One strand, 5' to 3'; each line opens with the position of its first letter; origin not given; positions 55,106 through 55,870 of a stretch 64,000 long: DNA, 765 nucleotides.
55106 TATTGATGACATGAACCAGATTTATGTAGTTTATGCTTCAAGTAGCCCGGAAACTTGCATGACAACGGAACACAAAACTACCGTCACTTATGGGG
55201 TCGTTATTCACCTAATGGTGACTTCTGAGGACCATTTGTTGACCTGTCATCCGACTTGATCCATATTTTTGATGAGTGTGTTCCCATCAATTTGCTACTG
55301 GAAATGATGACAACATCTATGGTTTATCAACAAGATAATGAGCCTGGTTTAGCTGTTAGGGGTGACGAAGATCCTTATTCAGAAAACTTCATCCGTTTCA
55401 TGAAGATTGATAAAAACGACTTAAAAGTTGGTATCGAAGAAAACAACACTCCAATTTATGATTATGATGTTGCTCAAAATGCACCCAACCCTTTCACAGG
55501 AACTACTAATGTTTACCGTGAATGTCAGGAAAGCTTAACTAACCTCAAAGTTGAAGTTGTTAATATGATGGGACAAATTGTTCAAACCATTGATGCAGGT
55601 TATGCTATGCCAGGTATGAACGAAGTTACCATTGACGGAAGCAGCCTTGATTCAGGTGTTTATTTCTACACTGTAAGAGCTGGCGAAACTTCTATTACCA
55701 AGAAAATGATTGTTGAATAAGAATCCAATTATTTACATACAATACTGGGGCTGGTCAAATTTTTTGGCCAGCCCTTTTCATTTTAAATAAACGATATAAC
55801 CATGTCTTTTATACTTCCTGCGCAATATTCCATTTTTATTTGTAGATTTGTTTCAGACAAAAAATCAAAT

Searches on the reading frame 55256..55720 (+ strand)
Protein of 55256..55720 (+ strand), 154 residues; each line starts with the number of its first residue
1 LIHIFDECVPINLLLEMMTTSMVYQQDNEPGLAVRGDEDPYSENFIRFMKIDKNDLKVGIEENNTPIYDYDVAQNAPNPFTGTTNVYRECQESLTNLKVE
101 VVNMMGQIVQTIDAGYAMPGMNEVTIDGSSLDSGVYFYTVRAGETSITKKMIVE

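Call 39: search_protein_families(library=pfam, proteins=[window:55256-55720:+], max_evalue=0.01)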
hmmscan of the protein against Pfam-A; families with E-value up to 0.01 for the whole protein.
window:55256-55720:+ (154 aa): 3 families
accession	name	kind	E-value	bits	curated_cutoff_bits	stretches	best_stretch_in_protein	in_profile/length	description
PF18962.6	Por_Secre_tail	-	1.9e-12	47.7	27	1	77-153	3-75/75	Secretion system C-terminal sorting domain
PF13860.13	FlgD_ig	-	1.8e-05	25.1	27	1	80-143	6-76/79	FlgD Ig-like domain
PF13585.12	CHU_C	-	0.0014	19.1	27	1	90-147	22-78/86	CHU_C Type IX secretion signal domain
